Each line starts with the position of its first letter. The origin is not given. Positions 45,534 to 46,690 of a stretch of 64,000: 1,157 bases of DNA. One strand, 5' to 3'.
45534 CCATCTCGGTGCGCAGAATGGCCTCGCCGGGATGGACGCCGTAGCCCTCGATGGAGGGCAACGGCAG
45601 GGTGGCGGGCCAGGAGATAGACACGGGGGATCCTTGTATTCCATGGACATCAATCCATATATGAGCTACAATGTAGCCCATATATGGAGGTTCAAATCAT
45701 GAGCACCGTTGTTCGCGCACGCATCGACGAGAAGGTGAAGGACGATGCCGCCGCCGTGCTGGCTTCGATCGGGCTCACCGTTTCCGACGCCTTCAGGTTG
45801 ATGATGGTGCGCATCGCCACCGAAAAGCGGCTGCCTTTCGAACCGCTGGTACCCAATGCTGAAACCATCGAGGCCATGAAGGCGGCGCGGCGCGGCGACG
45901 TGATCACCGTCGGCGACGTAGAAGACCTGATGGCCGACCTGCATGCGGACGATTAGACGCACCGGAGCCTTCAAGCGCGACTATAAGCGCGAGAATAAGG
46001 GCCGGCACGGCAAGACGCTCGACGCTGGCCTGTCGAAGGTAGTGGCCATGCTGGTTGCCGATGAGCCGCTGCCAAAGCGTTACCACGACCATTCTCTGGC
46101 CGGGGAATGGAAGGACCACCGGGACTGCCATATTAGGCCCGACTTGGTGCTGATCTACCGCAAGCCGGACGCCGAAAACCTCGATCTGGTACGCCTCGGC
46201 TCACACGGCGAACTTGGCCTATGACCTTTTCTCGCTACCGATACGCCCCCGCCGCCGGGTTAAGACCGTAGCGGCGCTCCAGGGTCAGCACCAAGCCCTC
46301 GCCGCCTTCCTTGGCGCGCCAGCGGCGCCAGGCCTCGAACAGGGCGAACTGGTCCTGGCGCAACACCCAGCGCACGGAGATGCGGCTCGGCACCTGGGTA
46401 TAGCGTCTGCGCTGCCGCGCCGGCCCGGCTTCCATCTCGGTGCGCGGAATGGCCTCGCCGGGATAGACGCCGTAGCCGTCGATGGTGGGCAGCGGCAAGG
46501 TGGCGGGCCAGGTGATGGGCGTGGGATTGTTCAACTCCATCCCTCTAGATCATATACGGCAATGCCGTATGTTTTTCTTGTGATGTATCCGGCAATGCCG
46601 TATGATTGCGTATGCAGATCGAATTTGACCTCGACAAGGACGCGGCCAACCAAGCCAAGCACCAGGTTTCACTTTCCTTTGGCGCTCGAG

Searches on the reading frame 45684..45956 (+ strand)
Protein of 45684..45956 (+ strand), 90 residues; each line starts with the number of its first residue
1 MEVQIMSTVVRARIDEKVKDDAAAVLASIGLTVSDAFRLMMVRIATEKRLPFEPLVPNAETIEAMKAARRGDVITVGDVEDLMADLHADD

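Call 4: search_protein_families(library=pfam, proteins=[window:45684-45956:+], max_evalue=0.01)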
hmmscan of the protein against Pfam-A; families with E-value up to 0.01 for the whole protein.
window:45684-45956:+ (90 aa): 1 family
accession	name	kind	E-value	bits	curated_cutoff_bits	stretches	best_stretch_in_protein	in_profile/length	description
PF04221.18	RelB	-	6.8e-18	64.8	22.4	1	9-83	3-79/82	RelB antitoxin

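Call 48: search_protein_families(library=padloc, proteins=[window:45684-45956:+], max_evalue=0.01)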
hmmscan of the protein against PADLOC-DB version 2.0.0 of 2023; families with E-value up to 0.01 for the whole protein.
window:45684-45956:+ (90 aa): 0 families

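Call 63: search_protein_families(library=ncbifam, proteins=[window:45684-45956:+], max_evalue=0.001)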
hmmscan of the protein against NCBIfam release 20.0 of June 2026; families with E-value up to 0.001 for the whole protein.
window:45684-45956:+ (90 aa): 3 families
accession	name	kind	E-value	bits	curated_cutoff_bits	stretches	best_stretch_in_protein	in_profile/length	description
TIGR02384.1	RelB_DinJ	subfamily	8.9e-21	73.9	45.65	1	6-86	1-85/85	type II toxin-antitoxin system RelB/DinJ family antitoxin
NF008412.0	PRK11235.1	equivalog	5e-10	39.5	96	1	6-57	1-51/80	type II toxin-antitoxin system RelB/DinJ family antitoxin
NF050811.1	RelB_ParD_antitoxin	subfamily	4.9e-07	29.9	60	1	13-53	2-42/83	type II toxin-antitoxin system RelB/ParD family antitoxin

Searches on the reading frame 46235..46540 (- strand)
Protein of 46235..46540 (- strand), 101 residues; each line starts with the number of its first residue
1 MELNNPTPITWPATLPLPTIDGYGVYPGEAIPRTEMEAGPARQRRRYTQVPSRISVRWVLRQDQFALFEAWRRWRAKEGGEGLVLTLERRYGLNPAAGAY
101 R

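Call 4: search_protein_families(library=pfam, proteins=[window:46235-46540:-], max_evalue=0.01)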
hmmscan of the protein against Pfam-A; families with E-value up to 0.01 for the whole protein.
window:46235-46540:- (101 aa): 0 families

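Call 8: search_protein_families(library=phrogs, proteins=[window:46235-46540:-], max_evalue=0.01)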
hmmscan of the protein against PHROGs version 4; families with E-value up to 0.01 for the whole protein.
window:46235-46540:- (101 aa): 1 family
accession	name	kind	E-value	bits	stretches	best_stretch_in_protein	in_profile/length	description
phrog_384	-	head and packaging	3.8e-24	86.8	1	4-79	125-201/393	virion structural protein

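Call 9: find_homologous_proteins(query=window:46235-46540:-, max_evalue=0.001)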
Query window:46235-46540:- (101 aa): 254 proteins with E <= 0.001 among 263 candidates; the best 120 are listed.
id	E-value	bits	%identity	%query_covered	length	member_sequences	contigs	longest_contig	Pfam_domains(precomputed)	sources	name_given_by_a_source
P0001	1.1e-60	220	99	98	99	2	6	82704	-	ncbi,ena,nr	ncbi:MAG: hypothetical protein ISR48_01670 [Alphaproteobacteria bacterium]|nr:hypothetical protein [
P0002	4.8e-40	154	88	77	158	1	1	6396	-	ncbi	-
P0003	2.2e-38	148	79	85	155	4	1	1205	-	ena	-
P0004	6.0e-38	147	79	85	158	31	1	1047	-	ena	-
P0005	6.6e-38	147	80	84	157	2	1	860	-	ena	-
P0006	7.9e-38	147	78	85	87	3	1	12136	-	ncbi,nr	ncbi:MAG: hypothetical protein QF583_03050, partial [Rhodospirillales bacterium]|nr:hypothetical pro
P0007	1.0e-37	146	74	90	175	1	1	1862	-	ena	-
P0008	2.9e-37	145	77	85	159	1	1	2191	-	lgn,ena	-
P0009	3.2e-37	145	77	85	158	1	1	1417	-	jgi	-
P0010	1.4e-36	143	89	72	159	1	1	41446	-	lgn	-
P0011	2.1e-36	142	78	85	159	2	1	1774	-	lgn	-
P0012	3.1e-36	141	76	85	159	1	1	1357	-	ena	-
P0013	3.3e-36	141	85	72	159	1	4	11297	-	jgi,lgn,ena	-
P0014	3.3e-36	141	85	72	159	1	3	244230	-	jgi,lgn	jgi:hypothetical protein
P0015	3.7e-36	141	76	85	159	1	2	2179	-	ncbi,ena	-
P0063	1.7e-34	136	86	70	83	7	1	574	-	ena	-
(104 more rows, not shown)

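Call 10: find_encoding_contigs(protein=P0001, flank=6000, max_places=10)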
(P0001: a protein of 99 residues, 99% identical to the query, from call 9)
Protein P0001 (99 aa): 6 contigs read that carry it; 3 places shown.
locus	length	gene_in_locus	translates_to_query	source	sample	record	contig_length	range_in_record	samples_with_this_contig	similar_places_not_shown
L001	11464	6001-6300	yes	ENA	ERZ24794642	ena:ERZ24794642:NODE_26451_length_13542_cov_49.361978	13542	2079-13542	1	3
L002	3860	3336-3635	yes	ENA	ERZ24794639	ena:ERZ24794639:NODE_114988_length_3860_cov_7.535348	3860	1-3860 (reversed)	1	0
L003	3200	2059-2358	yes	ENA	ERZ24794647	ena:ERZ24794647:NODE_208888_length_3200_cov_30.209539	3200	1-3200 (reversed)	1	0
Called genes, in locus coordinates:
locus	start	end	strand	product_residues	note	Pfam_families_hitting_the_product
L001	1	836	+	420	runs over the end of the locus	PF18906:Phage_tube_2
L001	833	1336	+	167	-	-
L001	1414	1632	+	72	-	PF24752:DUF7697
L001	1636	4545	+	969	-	PF10145:PhageMin_Tail, PF09718:Tape_meas_lam_C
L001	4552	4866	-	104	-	PF05016:ParE_toxin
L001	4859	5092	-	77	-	-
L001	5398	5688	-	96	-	PF13560:HTH_31 (weak), PF01381:HTH_3 (weak)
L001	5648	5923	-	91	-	PF04365:BrnT_toxin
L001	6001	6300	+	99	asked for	-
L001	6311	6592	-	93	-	PF15738:YafQ_toxin, PF05016:ParE_toxin (weak)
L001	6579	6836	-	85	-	PF04221:RelB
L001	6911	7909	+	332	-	PF02624:YcaO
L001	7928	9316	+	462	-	PF22767:ThcOx (faint), PF00881:Nitroreductase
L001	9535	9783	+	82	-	-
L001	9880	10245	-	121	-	PF01361:Tautomerase, PF14552:Tautomerase_2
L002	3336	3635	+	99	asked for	-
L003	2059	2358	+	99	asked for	-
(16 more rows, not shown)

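Call 22: find_encoding_contigs(protein=P0002, flank=6000, max_places=4)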
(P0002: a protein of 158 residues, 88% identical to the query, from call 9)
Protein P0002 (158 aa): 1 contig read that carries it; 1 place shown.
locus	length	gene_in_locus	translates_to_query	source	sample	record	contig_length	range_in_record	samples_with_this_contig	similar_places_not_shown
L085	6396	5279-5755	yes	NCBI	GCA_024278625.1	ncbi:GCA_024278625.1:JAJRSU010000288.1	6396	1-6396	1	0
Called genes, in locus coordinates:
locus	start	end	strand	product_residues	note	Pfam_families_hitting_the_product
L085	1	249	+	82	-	?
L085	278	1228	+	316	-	PF18906:Phage_tube_2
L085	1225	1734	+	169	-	-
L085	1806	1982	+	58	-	PF24752:DUF7697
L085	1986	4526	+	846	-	PF20155:TMP_3, PF09718:Tape_meas_lam_C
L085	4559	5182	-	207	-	-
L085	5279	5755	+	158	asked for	-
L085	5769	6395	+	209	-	?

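Call 23: find_encoding_contigs(protein=P0010, flank=6000, max_places=4)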
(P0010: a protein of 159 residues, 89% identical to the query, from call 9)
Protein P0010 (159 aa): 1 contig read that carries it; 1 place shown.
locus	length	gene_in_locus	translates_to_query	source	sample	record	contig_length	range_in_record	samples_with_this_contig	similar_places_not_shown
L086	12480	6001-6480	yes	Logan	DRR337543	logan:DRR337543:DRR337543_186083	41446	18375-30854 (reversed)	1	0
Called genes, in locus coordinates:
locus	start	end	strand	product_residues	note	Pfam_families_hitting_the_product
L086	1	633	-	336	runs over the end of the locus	PF08843:AbiEii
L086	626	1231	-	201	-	PF19570:DUF6088, PF13338:AbiEi_4 (weak)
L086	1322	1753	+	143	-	-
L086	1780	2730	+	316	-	PF18906:Phage_tube_2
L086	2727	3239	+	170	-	-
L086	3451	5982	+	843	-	PF10145:PhageMin_Tail (weak), PF09718:Tape_meas_lam_C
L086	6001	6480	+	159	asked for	-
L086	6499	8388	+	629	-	PF26208:Phage_phiTE_241_N (weak)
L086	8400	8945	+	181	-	PF14301:DUF4376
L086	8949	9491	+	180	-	PF08875:DUF1833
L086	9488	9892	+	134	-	PF00877:NLPC_P60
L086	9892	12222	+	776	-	PF24801:FNIII-A_GpJ, PF13550:Phage-tail_3 (weak)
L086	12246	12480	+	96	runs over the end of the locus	PF19622:DUF6127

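Call 24: find_encoding_contigs(protein=P0007, flank=6000, max_places=4)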
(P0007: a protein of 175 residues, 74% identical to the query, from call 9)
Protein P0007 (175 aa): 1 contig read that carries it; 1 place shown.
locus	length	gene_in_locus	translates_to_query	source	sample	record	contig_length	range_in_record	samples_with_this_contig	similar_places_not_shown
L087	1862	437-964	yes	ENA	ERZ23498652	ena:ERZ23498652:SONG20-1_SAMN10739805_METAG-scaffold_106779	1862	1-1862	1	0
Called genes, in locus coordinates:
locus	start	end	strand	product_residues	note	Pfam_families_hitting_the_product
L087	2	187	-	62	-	?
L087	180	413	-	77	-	-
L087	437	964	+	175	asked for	-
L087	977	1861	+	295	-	?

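Call 48: search_protein_families(library=padloc, proteins=[window:46235-46540:-], max_evalue=0.01)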
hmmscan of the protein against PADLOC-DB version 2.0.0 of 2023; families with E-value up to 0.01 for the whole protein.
window:46235-46540:- (101 aa): 0 families

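Call 61: predict_structure(alignment_id=A3)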
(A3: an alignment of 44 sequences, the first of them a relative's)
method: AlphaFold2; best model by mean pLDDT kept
length: 158 residues; sequences in the alignment: 44
mean_pLDDT: 78.5   pTM: 0.62
mean pLDDT of the five models: 78.5, 77.2, 77.0, 74.0, 72.9
residues with pLDDT >= 90: 54; 70-90: 63; 50-70: 23; < 50: 18
segments of 3 or more residues with pLDDT < 50: 21-31, 39-43
pLDDT, mean of each block of 10 residues (from residue 1): 88 76 47 50 69 95 93 86 74 92 92 80 71 81 86 75
secondary structure, 60 per line:
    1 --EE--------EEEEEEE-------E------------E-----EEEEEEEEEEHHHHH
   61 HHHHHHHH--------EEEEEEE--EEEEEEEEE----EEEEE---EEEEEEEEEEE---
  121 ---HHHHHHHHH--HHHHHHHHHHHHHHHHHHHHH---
elements in order: E13-19 E46-55 H56-68 E77-83 E86-94 E99-103 E107-117 H124-132 H135-155

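Call 63: search_protein_families(library=ncbifam, proteins=[P0002], max_evalue=0.001)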
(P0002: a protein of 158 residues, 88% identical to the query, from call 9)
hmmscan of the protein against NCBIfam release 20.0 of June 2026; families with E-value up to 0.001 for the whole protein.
P0002 (158 aa): 0 families

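Call 65: find_encoding_contigs(protein=P0063, flank=3000, max_places=6)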
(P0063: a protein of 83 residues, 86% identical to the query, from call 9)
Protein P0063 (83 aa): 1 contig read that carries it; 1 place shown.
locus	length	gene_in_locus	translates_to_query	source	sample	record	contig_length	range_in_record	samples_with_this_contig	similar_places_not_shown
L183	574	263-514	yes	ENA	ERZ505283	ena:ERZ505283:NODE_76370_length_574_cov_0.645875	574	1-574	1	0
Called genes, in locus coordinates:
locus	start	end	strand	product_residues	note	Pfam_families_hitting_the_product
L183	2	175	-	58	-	?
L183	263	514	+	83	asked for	-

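Call 66: find_encoding_contigs(protein=P0003, flank=3000, max_places=4)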
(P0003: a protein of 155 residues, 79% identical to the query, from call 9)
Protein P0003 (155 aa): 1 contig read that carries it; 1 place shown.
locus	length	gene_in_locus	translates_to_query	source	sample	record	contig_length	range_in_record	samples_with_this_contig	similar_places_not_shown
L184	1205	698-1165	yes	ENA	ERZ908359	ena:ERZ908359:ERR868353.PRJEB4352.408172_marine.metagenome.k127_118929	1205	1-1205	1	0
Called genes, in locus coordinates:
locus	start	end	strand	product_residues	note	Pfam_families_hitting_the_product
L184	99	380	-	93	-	PF15738:YafQ_toxin, PF05016:ParE_toxin (weak)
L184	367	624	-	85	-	PF04221:RelB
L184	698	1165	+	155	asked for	-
